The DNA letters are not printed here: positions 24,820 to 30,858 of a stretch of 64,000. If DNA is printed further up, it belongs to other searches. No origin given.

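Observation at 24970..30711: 1913-aa secreted metzincin with multiple repeat modules and two peptidoglycan-binding domains; recently duplicated internal repeats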

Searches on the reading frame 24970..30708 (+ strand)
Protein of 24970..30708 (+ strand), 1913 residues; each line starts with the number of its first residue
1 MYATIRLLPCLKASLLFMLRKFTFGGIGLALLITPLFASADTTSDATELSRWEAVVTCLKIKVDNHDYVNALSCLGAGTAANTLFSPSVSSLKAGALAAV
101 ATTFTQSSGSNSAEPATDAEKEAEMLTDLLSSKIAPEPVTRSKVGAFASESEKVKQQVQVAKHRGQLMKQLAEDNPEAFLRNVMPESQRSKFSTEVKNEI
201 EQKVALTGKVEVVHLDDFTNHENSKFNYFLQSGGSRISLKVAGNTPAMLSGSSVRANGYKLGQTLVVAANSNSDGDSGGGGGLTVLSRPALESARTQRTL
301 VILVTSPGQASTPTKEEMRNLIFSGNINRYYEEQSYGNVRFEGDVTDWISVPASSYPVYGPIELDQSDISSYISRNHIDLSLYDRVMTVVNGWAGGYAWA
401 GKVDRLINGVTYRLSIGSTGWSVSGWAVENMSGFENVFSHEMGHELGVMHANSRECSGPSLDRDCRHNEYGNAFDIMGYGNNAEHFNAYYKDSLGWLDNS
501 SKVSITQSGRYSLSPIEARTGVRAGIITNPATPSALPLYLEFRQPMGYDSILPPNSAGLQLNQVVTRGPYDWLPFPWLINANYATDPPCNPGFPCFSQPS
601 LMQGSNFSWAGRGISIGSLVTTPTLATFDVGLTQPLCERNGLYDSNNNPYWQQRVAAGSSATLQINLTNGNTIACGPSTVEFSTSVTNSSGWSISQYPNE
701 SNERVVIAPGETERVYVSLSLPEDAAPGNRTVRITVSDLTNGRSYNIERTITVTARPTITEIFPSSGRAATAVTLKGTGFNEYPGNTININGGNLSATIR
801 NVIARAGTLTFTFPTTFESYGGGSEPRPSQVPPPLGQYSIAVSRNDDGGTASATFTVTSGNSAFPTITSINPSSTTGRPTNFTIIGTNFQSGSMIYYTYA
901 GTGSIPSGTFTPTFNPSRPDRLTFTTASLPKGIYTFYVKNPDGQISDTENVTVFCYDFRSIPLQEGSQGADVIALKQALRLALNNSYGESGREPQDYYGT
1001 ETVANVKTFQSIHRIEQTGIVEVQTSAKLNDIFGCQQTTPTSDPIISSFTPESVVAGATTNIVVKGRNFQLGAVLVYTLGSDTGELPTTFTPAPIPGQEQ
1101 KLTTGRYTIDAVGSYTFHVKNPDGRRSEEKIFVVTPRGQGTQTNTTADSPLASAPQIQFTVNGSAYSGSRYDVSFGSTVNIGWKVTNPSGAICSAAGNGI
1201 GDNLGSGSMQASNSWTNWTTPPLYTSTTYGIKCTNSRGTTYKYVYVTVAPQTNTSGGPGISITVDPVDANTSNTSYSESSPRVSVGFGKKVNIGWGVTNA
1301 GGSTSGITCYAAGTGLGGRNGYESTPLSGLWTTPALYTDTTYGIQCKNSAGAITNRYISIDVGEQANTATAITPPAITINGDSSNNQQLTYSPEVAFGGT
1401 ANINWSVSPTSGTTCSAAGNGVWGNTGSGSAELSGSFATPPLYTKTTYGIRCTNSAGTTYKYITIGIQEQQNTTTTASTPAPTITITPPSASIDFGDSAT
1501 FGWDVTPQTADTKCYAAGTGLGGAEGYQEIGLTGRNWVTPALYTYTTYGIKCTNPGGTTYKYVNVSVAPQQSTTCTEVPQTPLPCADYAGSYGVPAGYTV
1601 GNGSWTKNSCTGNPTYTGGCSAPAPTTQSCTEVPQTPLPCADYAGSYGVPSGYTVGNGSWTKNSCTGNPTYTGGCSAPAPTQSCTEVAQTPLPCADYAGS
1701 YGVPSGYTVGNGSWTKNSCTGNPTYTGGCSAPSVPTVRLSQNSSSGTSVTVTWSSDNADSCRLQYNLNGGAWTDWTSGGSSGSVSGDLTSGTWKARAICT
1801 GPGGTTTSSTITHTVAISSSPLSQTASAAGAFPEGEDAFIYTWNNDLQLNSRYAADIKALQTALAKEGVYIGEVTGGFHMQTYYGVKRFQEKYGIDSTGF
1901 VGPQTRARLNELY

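Call 3: search_protein_families(library=pfam, proteins=[window:24970-30708:+], max_evalue=1)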
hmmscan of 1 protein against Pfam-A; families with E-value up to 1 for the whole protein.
window:24970-30708:+ (1913 aa): 14 families
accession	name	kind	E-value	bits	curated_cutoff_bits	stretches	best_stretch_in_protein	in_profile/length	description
PF01471.23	PG_binding_1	-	6.1e-21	74.8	23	2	1855-1909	3-57/57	Putative peptidoglycan binding domain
PF10633.15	NPCBM_assoc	-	2.1e-06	28.3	24.4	1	657-737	3-76/78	NPCBM-associated, NEW3 domain of alpha-galactosidase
PF13583.11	Reprolysin_4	-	2.3e-05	24.6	22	1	411-484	120-180/203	Metallo-peptidase family M12B Reprolysin-like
PF05547.17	Peptidase_M6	-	2.7e-05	24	22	1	327-381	70-123/294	Immune inhibitor A peptidase M6, catalytic domain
PF01833.30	TIG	-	0.00033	21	20.9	3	757-817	1-60/84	IPT/TIG domain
PF13574.12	Reprolysin_2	-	0.0011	19.3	27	1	326-471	14-165/195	Metallo-peptidase family M12B Reprolysin-like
PF11614.14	FixG_C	-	0.0024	18.5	25.6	1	679-742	46-107/119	IG-like fold at C-terminal of FixG, putative oxidoreductase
PF13582.12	Reprolysin_3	-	0.0043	18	22.4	1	377-450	57-122/123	Metallo-peptidase family M12B Reprolysin-like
PF06030.18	WxLIP_PGBD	-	0.015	15.7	27.3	1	659-729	39-112/121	WxL Interacting Protein, peptidoglycan binding domain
PF23619.1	Ig_VWA7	-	0.019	15.6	27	1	658-737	15-85/104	VWA7 Ig-like domain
PF10462.15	Peptidase_M66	-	0.037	13.4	20.6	1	411-452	170-212/306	Peptidase M66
PF00413.30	Peptidase_M10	-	0.09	13.1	24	1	429-455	103-129/159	Matrixin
PF01421.25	Reprolysin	-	0.2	12.1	20.8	1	420-465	117-162/200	Reprolysin (M12B) family zinc metalloprotease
PF01729.25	QRPTase_C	-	0.24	11.6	23.1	1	187-244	77-135/169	Quinolinate phosphoribosyl transferase, C-terminal domain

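Call 4: search_protein_families(library=ncbifam, proteins=[window:24970-30708:+], max_evalue=1)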
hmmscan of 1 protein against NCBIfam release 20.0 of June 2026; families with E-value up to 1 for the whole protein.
window:24970-30708:+ (1913 aa): 6 families
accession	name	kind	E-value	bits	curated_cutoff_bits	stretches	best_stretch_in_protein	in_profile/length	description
TIGR02869.1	spore_SleB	equivalog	3.8e-14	53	236.5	2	1854-1909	13-68/201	spore cortex-lytic enzyme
TIGR03296.1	M6dom_TIGR03296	domain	6.1e-12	46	110.8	1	318-554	15-278/286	M6 family metalloprotease domain-containing protein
NF052377.1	lmo1851_S41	exception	2.1e-06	26.7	725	2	1850-1910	386-446/468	lmo1851 family serine protease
TIGR03979.1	His_Ser_Rich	equivalog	4.2e-05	23.6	121.65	1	1799-1905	100-182/190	His-Xaa-Ser repeat protein HxsA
NF007891.0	PRK10594.1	equivalog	0.0091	14.8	425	1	1878-1910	318-350/617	L,D-transpeptidase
NF040692.1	recomb_assoc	equivalog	0.32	10.5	40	1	104-172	72-139/207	gamma-mobile-trio protein GmtX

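Call 13: find_homologous_proteins(query=window:24970-30708:+, max_evalue=0.00001)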
Query window:24970-30708:+ (1913 aa): 7 proteins with E <= 0.00001 among 8000 candidates.
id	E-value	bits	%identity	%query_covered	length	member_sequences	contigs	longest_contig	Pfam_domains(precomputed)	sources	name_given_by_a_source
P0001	0.0e+0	4308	100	99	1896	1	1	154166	PF10633.16,PF01471.24,PF13583.12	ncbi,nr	ncbi:MAG: peptidoglycan-binding protein [bacterium]|nr:peptidoglycan-binding protein [bacterium]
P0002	5.4e-196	672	65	12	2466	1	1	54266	PF01471.24,PF18911.7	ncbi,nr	ncbi:MAG: peptidoglycan-binding protein [bacterium]|nr:peptidoglycan-binding protein [bacterium]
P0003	1.3e-178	615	44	40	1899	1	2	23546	PF18998.7,PF01471.24,PF13946.12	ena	-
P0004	1.3e-156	542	40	39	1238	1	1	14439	PF13583.12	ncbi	-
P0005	1.1e-124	436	38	36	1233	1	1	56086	PF07705.18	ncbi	-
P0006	1.8e-77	279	31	32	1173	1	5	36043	PF10342.16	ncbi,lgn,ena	-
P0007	6.9e-54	201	31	25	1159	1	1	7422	-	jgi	jgi:M6 family metalloprotease-like protein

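Call 14: search_solved_structures(query=window:24970-30708:+, max_evalue=0.1, show_alignments=3)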
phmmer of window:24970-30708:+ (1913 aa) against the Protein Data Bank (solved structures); distinct sequences matched with E-value up to 0.1: 3.
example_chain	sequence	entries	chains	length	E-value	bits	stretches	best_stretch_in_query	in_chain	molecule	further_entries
6tci_A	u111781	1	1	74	7e-06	26.8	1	1851-1909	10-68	Spore cortex-lytic enzyme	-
4fet_B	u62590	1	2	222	9.8e-05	23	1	1853-1909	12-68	Spore cortex-lytic enzyme prepeptide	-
5tv7_A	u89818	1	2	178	0.004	17.7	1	1854-1911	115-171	Putative peptidoglycan-binding/hydrolysing protein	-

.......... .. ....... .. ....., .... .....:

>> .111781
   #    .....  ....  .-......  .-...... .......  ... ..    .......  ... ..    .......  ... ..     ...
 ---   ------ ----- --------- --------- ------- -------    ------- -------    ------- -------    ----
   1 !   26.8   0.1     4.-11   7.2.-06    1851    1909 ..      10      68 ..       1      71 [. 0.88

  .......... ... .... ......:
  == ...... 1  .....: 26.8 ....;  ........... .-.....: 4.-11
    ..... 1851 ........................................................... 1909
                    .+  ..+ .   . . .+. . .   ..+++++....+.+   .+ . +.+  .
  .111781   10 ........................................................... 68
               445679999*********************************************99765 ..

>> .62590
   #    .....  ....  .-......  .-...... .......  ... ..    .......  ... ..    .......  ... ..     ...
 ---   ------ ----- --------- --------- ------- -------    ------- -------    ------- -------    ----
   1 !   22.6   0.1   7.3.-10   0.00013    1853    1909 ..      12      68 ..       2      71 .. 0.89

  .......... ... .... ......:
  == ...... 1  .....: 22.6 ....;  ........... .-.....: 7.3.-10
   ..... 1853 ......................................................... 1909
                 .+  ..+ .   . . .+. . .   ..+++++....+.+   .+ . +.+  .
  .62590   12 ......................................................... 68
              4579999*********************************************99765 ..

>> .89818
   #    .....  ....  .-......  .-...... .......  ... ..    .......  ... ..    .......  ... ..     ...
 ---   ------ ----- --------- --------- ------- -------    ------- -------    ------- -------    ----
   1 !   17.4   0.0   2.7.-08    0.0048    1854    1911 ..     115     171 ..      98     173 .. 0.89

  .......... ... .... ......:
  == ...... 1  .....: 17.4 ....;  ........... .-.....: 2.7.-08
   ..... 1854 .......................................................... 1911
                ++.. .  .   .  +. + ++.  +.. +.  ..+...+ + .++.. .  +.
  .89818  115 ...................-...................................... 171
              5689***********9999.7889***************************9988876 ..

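Call 22: find_encoding_contigs(protein=P0001, flank=3000, max_places=3)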
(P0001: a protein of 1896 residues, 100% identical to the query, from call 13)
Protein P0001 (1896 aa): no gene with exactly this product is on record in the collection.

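Call 37: find_encoding_contigs(protein=P0002, flank=8000, max_places=3)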
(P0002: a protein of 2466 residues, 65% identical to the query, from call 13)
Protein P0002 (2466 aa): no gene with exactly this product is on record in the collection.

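Call 38: find_encoding_contigs(protein=P0004, flank=6000, max_places=3)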
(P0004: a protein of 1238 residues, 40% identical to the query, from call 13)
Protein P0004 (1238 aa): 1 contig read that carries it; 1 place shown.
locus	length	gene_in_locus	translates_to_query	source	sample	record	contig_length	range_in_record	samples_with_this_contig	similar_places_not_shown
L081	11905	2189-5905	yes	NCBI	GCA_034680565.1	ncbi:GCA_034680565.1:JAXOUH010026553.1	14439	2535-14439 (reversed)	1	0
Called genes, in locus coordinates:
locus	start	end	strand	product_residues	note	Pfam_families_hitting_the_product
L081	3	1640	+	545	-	?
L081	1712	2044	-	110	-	-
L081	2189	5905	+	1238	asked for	PF13583:Reprolysin_4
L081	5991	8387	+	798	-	PF00801:PKD (faint), PF01471:PG_binding_1 (weak)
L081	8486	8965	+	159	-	-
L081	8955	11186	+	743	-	-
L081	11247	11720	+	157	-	-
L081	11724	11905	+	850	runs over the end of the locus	-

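Call 43: search_protein_families(library=pfam, proteins=[P0002], max_evalue=0.01)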
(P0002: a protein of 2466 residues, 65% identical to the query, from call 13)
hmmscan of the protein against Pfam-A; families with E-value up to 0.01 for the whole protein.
P0002 (2466 aa): 4 families
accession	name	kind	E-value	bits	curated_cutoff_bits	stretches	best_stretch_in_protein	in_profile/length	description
PF01471.23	PG_binding_1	-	1.7e-21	76.6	23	2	2408-2462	3-57/57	Putative peptidoglycan binding domain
PF18911.6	PKD_4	-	2.9e-06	27.7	27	0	1877-1913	2-38/85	PKD domain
PF01833.30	TIG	-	0.0021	18.4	20.9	2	2079-2167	1-84/84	IPT/TIG domain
PF19077.6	Big_13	-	0.0024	18.8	27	1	197-254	41-98/102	Bacterial Ig-like domain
